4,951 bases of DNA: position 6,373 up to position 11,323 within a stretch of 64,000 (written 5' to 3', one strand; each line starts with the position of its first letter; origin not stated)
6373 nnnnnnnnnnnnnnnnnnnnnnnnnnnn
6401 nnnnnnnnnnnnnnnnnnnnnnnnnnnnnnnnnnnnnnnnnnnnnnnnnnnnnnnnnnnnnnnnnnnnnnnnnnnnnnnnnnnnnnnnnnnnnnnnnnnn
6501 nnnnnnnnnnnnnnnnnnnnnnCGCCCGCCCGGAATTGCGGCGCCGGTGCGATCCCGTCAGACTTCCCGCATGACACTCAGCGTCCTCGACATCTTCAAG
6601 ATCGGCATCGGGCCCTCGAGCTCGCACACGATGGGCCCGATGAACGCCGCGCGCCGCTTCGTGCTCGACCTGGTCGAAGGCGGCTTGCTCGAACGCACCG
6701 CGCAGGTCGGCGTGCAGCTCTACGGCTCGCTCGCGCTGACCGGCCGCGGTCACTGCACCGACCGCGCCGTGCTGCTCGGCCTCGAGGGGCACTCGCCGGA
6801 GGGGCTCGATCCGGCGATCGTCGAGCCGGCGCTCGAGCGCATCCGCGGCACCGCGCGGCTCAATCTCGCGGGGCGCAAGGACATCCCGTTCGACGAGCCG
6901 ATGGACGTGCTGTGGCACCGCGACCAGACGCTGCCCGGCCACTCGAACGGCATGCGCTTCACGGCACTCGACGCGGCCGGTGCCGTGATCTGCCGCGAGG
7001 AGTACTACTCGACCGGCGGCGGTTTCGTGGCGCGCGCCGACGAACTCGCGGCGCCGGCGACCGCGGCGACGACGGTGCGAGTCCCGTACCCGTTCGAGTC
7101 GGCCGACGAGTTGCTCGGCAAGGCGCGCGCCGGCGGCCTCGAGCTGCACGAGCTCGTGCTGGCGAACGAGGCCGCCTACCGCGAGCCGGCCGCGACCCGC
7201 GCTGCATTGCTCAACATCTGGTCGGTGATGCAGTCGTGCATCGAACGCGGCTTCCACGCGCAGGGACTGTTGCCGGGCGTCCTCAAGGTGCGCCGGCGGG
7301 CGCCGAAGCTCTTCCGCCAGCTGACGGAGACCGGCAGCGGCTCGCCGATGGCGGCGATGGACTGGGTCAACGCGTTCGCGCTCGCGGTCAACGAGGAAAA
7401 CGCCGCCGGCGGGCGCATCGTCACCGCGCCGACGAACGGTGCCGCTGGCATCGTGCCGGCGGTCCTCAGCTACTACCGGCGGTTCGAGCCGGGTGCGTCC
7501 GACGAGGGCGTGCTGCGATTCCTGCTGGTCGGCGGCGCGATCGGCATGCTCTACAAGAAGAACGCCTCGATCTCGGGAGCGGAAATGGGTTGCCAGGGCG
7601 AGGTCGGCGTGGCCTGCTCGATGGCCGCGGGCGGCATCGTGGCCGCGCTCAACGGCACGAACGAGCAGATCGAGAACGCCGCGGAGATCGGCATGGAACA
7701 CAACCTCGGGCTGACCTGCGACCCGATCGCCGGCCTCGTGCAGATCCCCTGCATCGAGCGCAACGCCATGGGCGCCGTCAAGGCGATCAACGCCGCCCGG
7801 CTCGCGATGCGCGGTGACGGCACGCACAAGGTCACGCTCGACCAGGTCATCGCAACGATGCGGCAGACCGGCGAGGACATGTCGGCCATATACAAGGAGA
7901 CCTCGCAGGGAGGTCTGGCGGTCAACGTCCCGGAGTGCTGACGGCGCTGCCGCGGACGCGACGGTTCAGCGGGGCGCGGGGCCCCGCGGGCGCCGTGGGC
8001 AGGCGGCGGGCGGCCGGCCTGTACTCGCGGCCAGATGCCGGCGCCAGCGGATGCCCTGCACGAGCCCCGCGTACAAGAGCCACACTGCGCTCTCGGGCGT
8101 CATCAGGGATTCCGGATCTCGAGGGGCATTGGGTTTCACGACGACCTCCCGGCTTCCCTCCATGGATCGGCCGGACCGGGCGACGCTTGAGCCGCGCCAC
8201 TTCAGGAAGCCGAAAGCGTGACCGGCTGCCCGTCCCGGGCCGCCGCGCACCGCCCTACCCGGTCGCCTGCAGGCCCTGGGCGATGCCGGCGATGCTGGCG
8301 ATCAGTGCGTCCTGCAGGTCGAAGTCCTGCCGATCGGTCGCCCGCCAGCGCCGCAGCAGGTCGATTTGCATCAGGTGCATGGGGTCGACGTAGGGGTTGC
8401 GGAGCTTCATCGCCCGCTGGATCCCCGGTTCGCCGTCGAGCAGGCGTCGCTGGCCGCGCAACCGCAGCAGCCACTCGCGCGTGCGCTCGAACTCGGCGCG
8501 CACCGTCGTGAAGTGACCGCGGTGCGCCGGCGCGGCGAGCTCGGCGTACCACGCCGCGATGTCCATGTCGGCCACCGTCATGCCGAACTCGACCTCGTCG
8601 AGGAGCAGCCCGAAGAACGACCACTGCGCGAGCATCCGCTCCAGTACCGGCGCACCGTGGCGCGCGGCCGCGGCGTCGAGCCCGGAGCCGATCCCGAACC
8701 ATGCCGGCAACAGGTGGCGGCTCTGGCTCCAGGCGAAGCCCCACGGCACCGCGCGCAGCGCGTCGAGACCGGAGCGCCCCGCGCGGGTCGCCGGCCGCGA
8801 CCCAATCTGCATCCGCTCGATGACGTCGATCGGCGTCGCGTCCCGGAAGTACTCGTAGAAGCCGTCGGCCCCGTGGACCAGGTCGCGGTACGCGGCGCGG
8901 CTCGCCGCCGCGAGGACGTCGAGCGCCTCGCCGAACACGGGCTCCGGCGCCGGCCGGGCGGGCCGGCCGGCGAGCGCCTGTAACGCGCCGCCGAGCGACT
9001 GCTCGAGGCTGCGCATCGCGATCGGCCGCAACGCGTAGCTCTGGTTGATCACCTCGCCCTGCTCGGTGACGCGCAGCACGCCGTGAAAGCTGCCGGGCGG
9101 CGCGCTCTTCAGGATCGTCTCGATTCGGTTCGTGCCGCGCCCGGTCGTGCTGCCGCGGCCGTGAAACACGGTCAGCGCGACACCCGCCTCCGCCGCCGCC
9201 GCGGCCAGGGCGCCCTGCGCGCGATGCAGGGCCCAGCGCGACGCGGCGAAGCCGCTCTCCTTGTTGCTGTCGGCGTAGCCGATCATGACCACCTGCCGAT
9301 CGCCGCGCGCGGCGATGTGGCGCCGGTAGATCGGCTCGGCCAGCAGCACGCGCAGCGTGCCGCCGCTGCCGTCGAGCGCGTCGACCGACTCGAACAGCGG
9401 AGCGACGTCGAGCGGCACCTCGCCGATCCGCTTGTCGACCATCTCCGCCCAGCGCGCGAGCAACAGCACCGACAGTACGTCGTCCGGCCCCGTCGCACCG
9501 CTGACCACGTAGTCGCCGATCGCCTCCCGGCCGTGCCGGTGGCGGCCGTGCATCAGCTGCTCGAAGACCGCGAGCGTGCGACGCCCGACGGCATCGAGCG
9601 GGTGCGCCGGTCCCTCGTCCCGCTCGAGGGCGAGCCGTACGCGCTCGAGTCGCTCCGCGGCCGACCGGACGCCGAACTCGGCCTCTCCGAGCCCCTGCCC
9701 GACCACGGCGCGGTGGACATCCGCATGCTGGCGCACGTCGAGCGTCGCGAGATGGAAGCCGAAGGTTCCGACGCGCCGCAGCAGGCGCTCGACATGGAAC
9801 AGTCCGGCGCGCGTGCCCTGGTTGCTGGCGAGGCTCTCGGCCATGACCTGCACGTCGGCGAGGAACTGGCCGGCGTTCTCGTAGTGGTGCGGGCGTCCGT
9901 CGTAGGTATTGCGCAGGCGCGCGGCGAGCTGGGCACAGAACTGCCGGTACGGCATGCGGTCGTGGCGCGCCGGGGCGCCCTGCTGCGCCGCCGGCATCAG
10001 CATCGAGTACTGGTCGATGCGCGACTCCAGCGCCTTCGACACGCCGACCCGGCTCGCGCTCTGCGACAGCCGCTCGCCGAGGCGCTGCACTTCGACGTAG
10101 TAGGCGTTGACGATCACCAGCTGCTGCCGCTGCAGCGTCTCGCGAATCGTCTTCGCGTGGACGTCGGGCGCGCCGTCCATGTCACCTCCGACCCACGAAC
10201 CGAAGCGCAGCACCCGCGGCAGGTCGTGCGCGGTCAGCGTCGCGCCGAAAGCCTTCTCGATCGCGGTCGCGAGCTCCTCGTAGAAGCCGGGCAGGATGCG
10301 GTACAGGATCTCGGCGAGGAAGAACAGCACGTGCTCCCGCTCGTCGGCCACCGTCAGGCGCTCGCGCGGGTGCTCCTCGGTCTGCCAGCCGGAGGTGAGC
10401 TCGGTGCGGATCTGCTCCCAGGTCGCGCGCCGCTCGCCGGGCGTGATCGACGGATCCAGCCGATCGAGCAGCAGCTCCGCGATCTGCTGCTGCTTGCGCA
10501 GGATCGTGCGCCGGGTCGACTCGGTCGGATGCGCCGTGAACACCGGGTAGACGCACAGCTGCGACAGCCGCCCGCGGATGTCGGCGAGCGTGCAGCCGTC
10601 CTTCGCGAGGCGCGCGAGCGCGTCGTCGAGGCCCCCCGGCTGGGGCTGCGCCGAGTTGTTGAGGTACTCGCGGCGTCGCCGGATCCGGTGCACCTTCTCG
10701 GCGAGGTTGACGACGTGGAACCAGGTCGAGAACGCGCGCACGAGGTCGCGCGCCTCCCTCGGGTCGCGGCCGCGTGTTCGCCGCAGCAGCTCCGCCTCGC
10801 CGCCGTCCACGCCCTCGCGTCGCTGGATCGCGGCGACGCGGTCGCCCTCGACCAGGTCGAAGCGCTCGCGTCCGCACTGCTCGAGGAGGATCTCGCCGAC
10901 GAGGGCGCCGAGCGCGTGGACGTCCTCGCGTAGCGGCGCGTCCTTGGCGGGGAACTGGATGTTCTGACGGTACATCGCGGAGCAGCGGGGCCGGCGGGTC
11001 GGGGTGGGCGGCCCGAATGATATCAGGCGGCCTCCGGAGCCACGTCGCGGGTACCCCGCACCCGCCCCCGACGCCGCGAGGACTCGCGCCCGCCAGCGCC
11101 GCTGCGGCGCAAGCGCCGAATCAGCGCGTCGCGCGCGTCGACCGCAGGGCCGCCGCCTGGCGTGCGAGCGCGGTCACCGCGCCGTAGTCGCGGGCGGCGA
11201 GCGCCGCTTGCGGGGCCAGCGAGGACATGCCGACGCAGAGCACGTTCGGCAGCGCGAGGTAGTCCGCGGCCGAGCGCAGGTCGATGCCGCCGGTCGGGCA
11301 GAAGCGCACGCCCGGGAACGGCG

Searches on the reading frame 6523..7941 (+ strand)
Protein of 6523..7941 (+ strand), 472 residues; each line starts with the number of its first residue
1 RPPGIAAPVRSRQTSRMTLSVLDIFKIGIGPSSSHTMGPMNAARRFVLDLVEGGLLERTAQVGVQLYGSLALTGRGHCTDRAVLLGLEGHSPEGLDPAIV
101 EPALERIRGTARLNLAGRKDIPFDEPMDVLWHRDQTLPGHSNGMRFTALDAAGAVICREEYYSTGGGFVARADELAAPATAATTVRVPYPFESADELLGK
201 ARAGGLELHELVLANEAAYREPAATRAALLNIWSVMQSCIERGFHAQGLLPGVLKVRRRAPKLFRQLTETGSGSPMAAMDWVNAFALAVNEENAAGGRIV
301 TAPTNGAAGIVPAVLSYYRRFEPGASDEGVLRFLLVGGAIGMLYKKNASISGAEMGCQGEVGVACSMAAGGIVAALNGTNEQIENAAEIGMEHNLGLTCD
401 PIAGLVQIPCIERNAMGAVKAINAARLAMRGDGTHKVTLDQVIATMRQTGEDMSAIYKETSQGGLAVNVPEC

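Call 98: search_protein_families(library=pfam, proteins=[window:6523-7941:+], max_evalue=0.00001)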
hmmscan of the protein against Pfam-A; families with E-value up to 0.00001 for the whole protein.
window:6523-7941:+ (472 aa): 2 families
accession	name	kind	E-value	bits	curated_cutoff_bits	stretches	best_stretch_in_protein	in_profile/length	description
PF03313.21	SDH_alpha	-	2.2e-89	300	26.4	1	205-466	3-260/260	Serine dehydratase alpha chain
PF03315.21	SDH_beta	-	3.9e-59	199.9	26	1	20-173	1-154/155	Serine dehydratase beta chain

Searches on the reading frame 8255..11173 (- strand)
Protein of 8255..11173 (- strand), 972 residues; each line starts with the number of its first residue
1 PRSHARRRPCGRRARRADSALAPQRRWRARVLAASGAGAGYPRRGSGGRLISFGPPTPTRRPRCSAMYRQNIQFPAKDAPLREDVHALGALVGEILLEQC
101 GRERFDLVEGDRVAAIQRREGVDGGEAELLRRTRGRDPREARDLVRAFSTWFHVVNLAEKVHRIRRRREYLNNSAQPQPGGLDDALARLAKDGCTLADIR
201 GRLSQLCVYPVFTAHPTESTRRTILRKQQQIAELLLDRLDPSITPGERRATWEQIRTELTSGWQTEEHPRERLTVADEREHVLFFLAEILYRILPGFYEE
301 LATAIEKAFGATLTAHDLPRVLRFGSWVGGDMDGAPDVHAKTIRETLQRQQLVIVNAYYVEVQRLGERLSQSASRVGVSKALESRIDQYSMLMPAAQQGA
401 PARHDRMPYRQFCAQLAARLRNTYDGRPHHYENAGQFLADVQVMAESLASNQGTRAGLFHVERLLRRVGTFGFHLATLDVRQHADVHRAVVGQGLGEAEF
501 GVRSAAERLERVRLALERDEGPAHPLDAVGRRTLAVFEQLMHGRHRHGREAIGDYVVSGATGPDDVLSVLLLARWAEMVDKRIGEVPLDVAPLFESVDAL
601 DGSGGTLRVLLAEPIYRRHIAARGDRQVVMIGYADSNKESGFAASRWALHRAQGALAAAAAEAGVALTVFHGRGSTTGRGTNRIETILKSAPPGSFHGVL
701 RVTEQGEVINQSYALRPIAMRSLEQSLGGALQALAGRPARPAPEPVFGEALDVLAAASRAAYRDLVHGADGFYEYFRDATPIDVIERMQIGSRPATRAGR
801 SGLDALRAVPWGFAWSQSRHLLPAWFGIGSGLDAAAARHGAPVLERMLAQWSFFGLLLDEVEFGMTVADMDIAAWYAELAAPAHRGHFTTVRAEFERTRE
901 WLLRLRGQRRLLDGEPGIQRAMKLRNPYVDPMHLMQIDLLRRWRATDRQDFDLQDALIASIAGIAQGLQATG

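Call 98: search_protein_families(library=pfam, proteins=[window:8255-11173:-], max_evalue=0.00001)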
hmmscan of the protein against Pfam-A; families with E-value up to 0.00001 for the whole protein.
window:8255-11173:- (972 aa): 1 family
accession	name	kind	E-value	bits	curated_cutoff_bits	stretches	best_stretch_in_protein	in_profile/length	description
PF00311.23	PEPcase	-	2.4e-240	800.6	22.4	1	81-972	1-919/919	Phosphoenolpyruvate carboxylase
